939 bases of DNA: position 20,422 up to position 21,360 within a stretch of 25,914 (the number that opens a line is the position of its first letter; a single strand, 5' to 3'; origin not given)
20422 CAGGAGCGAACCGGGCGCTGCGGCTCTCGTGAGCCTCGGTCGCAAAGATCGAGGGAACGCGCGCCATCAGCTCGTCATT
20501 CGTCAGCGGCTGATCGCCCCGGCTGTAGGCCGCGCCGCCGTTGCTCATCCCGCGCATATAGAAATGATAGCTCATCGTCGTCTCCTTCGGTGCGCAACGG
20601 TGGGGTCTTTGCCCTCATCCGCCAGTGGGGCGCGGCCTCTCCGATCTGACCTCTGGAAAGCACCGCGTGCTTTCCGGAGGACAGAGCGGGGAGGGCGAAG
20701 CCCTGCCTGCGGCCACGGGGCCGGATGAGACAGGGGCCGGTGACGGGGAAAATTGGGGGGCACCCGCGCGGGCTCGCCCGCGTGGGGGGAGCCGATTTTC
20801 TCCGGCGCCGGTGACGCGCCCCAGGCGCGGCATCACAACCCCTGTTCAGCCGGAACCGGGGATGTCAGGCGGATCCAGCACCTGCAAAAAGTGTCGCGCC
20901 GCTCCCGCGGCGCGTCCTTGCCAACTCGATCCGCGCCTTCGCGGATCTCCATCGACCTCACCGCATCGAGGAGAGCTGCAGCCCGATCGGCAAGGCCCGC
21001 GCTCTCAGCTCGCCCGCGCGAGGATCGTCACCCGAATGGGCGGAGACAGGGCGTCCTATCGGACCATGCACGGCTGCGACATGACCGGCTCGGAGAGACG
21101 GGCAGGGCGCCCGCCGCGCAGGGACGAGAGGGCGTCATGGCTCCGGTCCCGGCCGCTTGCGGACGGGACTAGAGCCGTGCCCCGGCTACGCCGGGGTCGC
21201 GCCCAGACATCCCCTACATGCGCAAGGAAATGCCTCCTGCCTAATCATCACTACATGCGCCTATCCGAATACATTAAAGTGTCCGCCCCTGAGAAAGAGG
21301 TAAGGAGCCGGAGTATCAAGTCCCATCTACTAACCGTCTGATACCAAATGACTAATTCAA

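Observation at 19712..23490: Each minus-strand gene in this block is preceded by a copy of the hairpin element: possible leading-region single-strand promoters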

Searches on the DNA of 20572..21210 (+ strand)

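Call 33: search_dna_similar(query=window:20572-21210:+, collection=plasmids, mode=distant, max_rows=60, max_evalue=0.001)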
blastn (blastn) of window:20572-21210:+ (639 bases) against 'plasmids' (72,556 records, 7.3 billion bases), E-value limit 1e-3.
Records with a match: 71; places in all: 139; records where one place covers at least 80% of the query: 10.
Best place of each record, by identity: >=99% 8; 95-99% 3; 90-95% 7; 80-90% 23; 60-80% 30.
By first word of the organism name: Cereibacter 25; Paracoccus 10; Leisingera 5; Shinella 5; Sinorhizobium 5; Sphingobium 5; Ruegeria 3; Roseobacter 3; Dinoroseobacter 2; Sphingomonas 2; and 6 more.
By predicted mobility (MOB-suite, as given by PLSDB): non-mobilizable 29; conjugative 25; mobilizable 17.
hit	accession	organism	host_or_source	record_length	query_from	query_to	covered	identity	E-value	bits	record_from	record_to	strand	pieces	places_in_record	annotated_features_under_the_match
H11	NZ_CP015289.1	Cereibacter sphaeroides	Cereibacter sphaeroides 2.4.1,single ...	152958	1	639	100%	100.0%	0e+0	1153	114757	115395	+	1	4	DUF932 domain-containing protein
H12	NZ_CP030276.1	Cereibacter sphaeroides 2.4.1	cell culture,laboratory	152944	1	639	100%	100.0%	0e+0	1153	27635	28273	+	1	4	DUF932 domain-containing protein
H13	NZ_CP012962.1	Cereibacter sphaeroides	cell culture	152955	1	639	100%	100.0%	0e+0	1153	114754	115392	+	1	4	DUF932 domain-containing protein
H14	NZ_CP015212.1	Cereibacter sphaeroides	Cereibacter sphaeroides 2.4.1,single ...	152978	1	639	100%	100.0%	0e+0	1153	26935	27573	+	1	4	DUF932 domain-containing protein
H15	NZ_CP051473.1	Cereibacter sphaeroides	cell culture,laboratory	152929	1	639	100%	100.0%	0e+0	1153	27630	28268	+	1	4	DUF932 domain-containing protein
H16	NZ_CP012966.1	Cereibacter sphaeroides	cell culture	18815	1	639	100%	99.8%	0e+0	1145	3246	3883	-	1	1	none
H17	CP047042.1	Cereibacter sphaeroides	cell culture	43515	1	639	100%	99.2%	0e+0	1116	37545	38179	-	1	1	hypothetical protein | DUF932 domain-containing protein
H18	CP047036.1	Cereibacter sphaeroides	cell culture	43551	1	639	100%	99.1%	0e+0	1113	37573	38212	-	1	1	none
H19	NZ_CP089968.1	Cereibacter azotoformans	Owen's River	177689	1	636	100%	98.4%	0e+0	1101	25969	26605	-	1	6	ParB N-terminal domain-containing protein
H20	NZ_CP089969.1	Cereibacter azotoformans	Owen's River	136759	1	636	100%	97.2%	0e+0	1067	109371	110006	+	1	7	DUF932 domain-containing protein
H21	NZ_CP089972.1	Cereibacter azotoformans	Owen's River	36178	18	379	57%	84.9%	3e-106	393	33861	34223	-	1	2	none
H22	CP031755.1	Cereibacter sphaeroides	cell culture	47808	33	379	54%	84.7%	4e-98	365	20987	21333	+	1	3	none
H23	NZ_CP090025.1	Cereibacter azotoformans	cell culture,Aquaculture sediment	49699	33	379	54%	84.7%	4e-98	365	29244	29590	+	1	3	none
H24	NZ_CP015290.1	Cereibacter sphaeroides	Cereibacter sphaeroides 2.4.1,single ...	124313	395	636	38%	87.6%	4e-79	302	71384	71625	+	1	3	MerR family transcriptional regulator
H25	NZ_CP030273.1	Cereibacter sphaeroides 2.4.1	cell culture,laboratory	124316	395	636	38%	87.6%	4e-79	302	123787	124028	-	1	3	MerR family transcriptional regulator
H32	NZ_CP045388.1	Ruegeria sp. THAF33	pure culture,Surface of a polyethylene ...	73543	33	302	42%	71.3%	3e-17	97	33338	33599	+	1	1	none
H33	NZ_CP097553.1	Dinoroseobacter shibae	Alexandrium ostenfeldii,pure culture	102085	74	302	36%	70.6%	2e-12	82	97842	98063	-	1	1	none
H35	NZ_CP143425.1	Roseobacter litoralis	Fucus vesiculosus var. spiralis,cell ...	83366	108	307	31%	72.3%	5e-15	90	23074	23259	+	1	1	none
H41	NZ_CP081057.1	Leisingera aquaemixtae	-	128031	443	613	27%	71.8%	3e-5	58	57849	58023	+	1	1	none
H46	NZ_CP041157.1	Leisingera aquaemixtae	cell culture,Biocathode MCL, marine ...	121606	4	143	22%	78.3%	9e-18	99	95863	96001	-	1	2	none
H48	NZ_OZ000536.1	Shinella sp. WSC3-e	-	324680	57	181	20%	73.0%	2e-7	65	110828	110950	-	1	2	none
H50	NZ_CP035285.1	Paracoccus versutus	whole organism,soil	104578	27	143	18%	77.7%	2e-13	84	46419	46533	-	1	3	none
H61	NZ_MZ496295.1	Paracoccus sp. (in: a-proteobacteria)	-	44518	47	149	16%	75.7%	2e-6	61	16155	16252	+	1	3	none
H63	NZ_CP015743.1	Shinella sp. HZN7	-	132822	108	181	12%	80.0%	6e-7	63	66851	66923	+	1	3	ParB N-terminal domain-containing protein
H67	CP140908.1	Sinorhizobium medicae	Medicago lupulina,whole organism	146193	108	181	12%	78.9%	3e-5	58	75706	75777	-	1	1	none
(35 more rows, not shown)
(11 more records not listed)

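Call 34: get_annotated_region(hit=H32, flank=4000)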
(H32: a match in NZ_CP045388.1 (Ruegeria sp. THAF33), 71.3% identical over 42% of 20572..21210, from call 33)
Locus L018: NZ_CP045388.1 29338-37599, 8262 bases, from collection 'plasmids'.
description: Ruegeria sp. THAF33 plasmid pTHAF33_d, complete sequence
organism: Ruegeria sp. THAF33 (NCBI taxid 2587853)
taxonomy: Bacteria; Pseudomonadota; Alphaproteobacteria; Rhodobacterales; Roseobacteraceae; Ruegeria; Ruegeria sp. THAF33
host: -; source: pure culture,Surface of a polyethylene microplastic particle present in tank 6 of a marine aquarium ...; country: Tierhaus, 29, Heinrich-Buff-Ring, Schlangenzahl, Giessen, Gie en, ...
typing (MOB-suite, as given by PLSDB): mobilizable; replicon rep_cluster_392; relaxase MOBP
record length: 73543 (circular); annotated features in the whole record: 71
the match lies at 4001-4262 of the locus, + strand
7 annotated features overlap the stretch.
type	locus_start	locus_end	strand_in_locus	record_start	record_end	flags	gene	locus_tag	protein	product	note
CDS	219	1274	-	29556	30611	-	-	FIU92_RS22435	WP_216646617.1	hypothetical protein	-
CDS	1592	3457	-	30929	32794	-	-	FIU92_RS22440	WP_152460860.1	ParB/RepB/Spo0J family partition protein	-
CDS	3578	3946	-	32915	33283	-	-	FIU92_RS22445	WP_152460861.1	phosphoglycerate kinase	-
CDS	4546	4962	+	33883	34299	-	-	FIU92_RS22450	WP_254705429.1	antitoxin Xre-like helix-turn-helix domain-containing protein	-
CDS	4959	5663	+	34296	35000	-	-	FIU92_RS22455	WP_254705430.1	RES family NAD+ phosphorylase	-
CDS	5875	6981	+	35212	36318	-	dndB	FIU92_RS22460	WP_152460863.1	DNA sulfur modification protein DndB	-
CDS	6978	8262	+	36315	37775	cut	dndC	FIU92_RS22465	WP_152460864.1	DNA phosphorothioation system sulfurtransferase DndC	-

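Call 35: get_annotated_region(hit=H33, flank=4000)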
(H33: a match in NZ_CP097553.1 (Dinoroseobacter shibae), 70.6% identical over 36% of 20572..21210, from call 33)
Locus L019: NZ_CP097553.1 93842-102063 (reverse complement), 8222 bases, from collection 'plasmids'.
description: Dinoroseobacter shibae strain DFL-36 plasmid pDFL36-06, complete sequence
organism: Dinoroseobacter shibae (NCBI taxid 215813)
taxonomy: Bacteria; Pseudomonadota; Alphaproteobacteria; Rhodobacterales; Roseobacteraceae; Dinoroseobacter; Dinoroseobacter shibae
host: -; source: Alexandrium ostenfeldii,pure culture; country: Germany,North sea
typing (MOB-suite, as given by PLSDB): non-mobilizable; replicon rep_cluster_494
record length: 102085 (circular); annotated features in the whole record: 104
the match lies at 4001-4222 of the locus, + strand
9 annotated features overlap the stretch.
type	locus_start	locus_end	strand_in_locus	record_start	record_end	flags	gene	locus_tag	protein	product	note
CDS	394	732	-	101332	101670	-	-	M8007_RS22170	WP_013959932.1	DUF736 family protein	-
CDS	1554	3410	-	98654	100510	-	-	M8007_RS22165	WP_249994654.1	ParB/RepB/Spo0J family partition protein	-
CDS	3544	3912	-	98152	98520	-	-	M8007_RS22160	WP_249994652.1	hypothetical protein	-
CDS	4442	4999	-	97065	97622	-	petA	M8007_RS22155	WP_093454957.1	ubiquinol-cytochrome c reductase iron-sulfur subunit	GO:0009060 - aerobic respiration [Evidence IEA]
CDS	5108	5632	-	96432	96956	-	-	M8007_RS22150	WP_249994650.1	hypothetical protein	-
CDS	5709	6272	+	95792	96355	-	-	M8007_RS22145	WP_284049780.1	Crp/Fnr family transcriptional regulator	GO:0006355 - regulation of DNA-templated transcription [Evidence IEA]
CDS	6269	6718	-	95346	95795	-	-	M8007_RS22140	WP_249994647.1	DUF411 domain-containing protein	-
CDS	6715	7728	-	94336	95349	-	-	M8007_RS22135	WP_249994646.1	cation diffusion facilitator family transporter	-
CDS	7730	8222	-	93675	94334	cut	-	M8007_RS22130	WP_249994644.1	VTT domain-containing protein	-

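Call 36: get_annotated_region(hit=H35, flank=4000)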
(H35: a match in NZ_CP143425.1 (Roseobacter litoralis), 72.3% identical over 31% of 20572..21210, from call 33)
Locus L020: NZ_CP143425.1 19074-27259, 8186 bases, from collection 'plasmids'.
description: Roseobacter litoralis strain B14 plasmid pROLI83, complete sequence
organism: Roseobacter litoralis (NCBI taxid 42443)
taxonomy: Bacteria; Pseudomonadota; Alphaproteobacteria; Rhodobacterales; Roseobacteraceae; Roseobacter; Roseobacter litoralis
host: -; source: Fucus vesiculosus var. spiralis,cell culture,tidal flat area; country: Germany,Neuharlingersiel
typing (MOB-suite, as given by PLSDB): non-mobilizable; mating-pair formation MPF_T
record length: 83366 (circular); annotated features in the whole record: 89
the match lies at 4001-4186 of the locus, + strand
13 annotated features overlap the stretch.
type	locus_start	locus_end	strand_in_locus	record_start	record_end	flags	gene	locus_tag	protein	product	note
CDS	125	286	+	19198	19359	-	-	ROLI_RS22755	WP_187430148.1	hypothetical protein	-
CDS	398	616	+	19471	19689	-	-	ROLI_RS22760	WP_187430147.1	hypothetical protein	-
CDS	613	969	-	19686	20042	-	-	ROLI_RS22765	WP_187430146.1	hypothetical protein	-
CDS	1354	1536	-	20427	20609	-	-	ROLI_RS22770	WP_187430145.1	hypothetical protein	-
CDS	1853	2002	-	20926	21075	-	-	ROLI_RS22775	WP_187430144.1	hypothetical protein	-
CDS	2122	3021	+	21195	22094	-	-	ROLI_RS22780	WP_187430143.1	zincin-like metallopeptidase domain-containing protein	-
CDS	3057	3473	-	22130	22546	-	-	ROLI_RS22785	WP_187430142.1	hypothetical protein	-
CDS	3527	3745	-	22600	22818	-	-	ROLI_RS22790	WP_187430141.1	hypothetical protein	-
CDS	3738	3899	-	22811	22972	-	-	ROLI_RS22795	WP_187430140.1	hypothetical protein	-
CDS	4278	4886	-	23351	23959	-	-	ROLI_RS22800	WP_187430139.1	hypothetical protein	-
CDS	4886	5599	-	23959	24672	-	-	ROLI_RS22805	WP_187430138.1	ParA family protein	-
CDS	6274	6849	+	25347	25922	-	-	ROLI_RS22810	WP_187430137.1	transposase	-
CDS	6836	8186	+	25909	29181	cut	-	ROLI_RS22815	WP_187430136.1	relaxase/mobilization nuclease domain-containing protein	-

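Call 37: get_annotated_region(hit=H50, flank=4000)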
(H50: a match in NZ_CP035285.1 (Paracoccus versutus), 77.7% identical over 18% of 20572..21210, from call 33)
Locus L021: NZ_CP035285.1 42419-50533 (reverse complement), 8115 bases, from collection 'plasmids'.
description: Paracoccus versutus strain UW1 plasmid pTAV1, complete sequence
organism: Paracoccus versutus (NCBI taxid 34007)
taxonomy: Bacteria; Pseudomonadota; Alphaproteobacteria; Rhodobacterales; Paracoccaceae; Paracoccus; Paracoccus versutus
host: -; source: whole organism,soil; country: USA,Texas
typing (MOB-suite, as given by PLSDB): mobilizable; replicon rep_cluster_579; relaxase MOBP
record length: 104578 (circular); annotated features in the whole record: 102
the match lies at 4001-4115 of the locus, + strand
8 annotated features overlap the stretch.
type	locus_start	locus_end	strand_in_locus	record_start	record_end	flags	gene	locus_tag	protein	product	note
CDS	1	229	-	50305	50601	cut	-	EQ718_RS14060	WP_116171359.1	hypothetical protein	-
CDS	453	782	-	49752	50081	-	-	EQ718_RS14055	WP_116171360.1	hypothetical protein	-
CDS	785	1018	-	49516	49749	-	-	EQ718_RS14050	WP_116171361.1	hypothetical protein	-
CDS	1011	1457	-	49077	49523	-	-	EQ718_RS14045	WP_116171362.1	hypothetical protein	-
CDS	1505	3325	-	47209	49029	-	-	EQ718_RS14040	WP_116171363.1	ParB/RepB/Spo0J family partition protein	-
CDS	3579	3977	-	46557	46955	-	-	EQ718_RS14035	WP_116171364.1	DUF3768 domain-containing protein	-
CDS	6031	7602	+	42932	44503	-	casA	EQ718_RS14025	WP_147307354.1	type I-E CRISPR-associated protein Cse1/CasA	GO:0043571 - maintenance of CRISPR repeat elements [Evidence IEA]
CDS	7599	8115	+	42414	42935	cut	casB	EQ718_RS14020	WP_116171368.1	type I-E CRISPR-associated protein Cse2/CasB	GO:0043571 - maintenance of CRISPR repeat elements [Evidence IEA]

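Call 38: get_annotated_region(hit=H63, flank=4000)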
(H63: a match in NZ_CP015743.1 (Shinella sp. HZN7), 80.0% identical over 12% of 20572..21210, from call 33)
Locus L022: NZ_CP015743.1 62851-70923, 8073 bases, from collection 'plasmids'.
description: Shinella sp. HZN7 plasmid pShin-07, complete sequence
organism: Shinella sp. HZN7 (NCBI taxid 879274)
taxonomy: Bacteria; Pseudomonadota; Alphaproteobacteria; Hyphomicrobiales; Rhizobiaceae; Shinella; Shinella sp. HZN7
host: -; source: -; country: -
typing (MOB-suite, as given by PLSDB): non-mobilizable; replicon rep_cluster_497
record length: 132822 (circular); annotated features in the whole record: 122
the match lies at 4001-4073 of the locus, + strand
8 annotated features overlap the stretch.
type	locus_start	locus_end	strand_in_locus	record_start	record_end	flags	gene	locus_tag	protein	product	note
CDS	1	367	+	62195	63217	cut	-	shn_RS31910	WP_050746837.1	IS110 family transposase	-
CDS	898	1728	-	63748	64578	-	-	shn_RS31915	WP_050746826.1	N-6 DNA methylase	GO:0006306 - DNA methylation [Evidence IEA]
CDS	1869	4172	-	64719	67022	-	-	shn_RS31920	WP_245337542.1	ParB N-terminal domain-containing protein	-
CDS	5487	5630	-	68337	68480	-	-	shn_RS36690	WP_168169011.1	hypothetical protein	-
CDS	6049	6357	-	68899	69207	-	-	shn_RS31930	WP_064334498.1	hypothetical protein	-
CDS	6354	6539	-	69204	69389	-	-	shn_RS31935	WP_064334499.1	hypothetical protein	-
CDS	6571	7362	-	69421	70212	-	-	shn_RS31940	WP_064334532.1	hypothetical protein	-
CDS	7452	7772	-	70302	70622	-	-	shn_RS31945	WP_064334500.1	DUF736 family protein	-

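Call 47: get_annotated_region(hit=H61, flank=20000)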
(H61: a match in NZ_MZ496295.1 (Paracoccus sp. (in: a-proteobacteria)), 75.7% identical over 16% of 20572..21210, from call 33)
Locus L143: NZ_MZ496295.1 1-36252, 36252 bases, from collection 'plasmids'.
description: Paracoccus sp. (in: a-proteobacteria) strain PARArs4 plasmid p1PARARS4, complete sequence
organism: Paracoccus sp. (in: a-proteobacteria) (NCBI taxid 267)
taxonomy: Bacteria; Pseudomonadota; Alphaproteobacteria; Rhodobacterales; Paracoccaceae; Paracoccus; Paracoccus sp. (in: a-proteobacteria)
host: -; source: -; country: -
typing (MOB-suite, as given by PLSDB): non-mobilizable
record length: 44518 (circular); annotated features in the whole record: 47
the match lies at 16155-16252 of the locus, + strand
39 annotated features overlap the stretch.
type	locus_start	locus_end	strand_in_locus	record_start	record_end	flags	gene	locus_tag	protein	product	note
CDS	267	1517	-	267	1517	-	-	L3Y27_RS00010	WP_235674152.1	IS256 family transposase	-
CDS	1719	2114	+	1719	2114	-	-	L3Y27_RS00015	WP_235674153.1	thermonuclease family protein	-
CDS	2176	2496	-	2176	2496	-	-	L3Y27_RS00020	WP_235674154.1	hypothetical protein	-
CDS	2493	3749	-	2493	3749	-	repC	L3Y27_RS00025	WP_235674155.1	replication initiation protein RepC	-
CDS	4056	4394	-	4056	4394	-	-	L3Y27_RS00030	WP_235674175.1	hypothetical protein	-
CDS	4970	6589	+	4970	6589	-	-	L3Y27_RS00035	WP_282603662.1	hypothetical protein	-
CDS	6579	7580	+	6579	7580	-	-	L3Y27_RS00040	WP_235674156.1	dienelactone hydrolase-related enzyme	-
CDS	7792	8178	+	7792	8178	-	-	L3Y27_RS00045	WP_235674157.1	hypothetical protein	-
CDS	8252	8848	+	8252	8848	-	-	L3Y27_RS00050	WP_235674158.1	lytic transglycosylase domain-containing protein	-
CDS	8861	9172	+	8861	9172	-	-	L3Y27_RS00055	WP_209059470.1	TrbC/VirB2 family protein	-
CDS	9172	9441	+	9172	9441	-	-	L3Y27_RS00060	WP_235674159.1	VirB3 family type IV secretion system protein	-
CDS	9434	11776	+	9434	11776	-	-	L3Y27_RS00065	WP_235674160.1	hypothetical protein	-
CDS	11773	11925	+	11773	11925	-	-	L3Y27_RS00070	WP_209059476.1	hypothetical protein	-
CDS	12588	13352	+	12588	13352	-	-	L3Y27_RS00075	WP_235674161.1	AAA family ATPase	-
CDS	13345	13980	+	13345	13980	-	-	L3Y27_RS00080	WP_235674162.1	hypothetical protein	-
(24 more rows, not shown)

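Call 48: get_annotated_region(hit=H46, flank=15000)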
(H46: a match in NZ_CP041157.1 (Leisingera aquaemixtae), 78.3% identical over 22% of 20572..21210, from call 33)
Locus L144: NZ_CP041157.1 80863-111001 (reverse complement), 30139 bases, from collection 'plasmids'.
description: Leisingera aquaemixtae strain R2C4 plasmid unnamed2, complete sequence
organism: Leisingera aquaemixtae (NCBI taxid 1396826)
taxonomy: Bacteria; Pseudomonadota; Alphaproteobacteria; Rhodobacterales; Roseobacteraceae; Leisingera; Leisingera aquaemixtae
host: -; source: cell culture,Biocathode MCL, marine biofilm; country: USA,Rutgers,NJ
typing (MOB-suite, as given by PLSDB): conjugative; relaxase MOBF; mating-pair formation MPF_T
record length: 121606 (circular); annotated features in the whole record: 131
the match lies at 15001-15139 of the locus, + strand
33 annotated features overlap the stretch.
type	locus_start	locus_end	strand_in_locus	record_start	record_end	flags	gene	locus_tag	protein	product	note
CDS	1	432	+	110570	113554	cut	mobF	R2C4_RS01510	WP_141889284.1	MobF family relaxase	-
CDS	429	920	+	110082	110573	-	-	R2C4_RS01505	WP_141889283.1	hypothetical protein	-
CDS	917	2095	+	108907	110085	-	-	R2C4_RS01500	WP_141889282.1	hypothetical protein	-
CDS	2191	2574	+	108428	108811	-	-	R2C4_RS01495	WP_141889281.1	hypothetical protein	-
CDS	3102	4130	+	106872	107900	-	-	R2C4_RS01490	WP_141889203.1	IS110 family transposase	-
CDS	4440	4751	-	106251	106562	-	-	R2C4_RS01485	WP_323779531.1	H-NS histone family protein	-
CDS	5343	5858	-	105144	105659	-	-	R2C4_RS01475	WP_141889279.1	hypothetical protein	-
CDS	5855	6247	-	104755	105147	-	-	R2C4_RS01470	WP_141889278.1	type II toxin-antitoxin system VapC family toxin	-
CDS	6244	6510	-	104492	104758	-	vapB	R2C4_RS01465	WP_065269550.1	type II toxin-antitoxin system VapB family antitoxin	-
CDS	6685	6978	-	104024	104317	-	-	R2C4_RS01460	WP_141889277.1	hypothetical protein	-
CDS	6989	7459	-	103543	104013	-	-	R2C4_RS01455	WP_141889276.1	hypothetical protein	-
CDS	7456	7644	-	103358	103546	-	-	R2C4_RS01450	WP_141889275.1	hypothetical protein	-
CDS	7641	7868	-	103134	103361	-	-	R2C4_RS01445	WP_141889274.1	hypothetical protein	-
CDS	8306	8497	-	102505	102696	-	-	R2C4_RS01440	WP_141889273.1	hypothetical protein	-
CDS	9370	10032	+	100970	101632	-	-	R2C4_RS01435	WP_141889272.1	hypothetical protein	-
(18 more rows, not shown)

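Call 49: get_annotated_region(hit=H48, flank=15000)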
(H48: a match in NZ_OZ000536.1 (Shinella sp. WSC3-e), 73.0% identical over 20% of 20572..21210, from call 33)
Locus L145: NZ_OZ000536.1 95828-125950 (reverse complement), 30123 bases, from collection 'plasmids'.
description: Shinella sp. WSC3-e isolate ena-SAMPLE-TAB-28-07-2022-10:23:51:176-5823 plasmid pfSHIWSC3, complete sequence
organism: Shinella sp. WSC3-e (NCBI taxid 3113208)
taxonomy: Bacteria; Pseudomonadota; Alphaproteobacteria; Hyphomicrobiales; Rhizobiaceae; Shinella; Shinella sp. WSC3-e
host: -; source: -; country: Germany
typing (MOB-suite, as given by PLSDB): conjugative; replicon rep_cluster_490,rep_cluster_497; relaxase MOBQ; mating-pair formation MPF_T
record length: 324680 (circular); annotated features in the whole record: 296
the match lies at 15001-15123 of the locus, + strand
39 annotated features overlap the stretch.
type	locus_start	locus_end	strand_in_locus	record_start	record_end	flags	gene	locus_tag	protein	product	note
CDS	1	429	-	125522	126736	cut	repC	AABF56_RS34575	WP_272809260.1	plasmid replication protein RepC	-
CDS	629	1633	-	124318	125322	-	repB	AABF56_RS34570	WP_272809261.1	plasmid partitioning protein RepB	-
CDS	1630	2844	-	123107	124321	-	repA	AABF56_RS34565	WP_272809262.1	plasmid partitioning protein RepA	-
CDS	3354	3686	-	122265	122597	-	-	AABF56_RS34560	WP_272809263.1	hypothetical protein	-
CDS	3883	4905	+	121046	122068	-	-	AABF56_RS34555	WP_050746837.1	IS110 family transposase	-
CDS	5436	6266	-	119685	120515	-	-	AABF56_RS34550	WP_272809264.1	N-6 DNA methylase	GO:0006306 - DNA methylation [Evidence IEA]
CDS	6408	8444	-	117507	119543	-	-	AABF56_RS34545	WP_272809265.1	ParB/RepB/Spo0J family partition protein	-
CDS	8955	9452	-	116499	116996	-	-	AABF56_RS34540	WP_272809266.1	hypothetical protein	-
CDS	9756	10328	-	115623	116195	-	-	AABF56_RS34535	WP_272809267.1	hypothetical protein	-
CDS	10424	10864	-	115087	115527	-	-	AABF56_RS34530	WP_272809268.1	hypothetical protein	-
CDS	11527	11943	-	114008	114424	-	-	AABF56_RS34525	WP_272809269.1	hypothetical protein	-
CDS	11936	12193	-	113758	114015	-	-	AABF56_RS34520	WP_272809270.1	type II toxin-antitoxin system Phd/YefM family antitoxin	-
CDS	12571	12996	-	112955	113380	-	-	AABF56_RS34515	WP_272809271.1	type II toxin-antitoxin system VapC family toxin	-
CDS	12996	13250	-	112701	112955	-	-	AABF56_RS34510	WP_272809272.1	type II toxin-antitoxin system Phd/YefM family antitoxin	-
CDS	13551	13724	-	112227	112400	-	-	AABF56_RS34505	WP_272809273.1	hypothetical protein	-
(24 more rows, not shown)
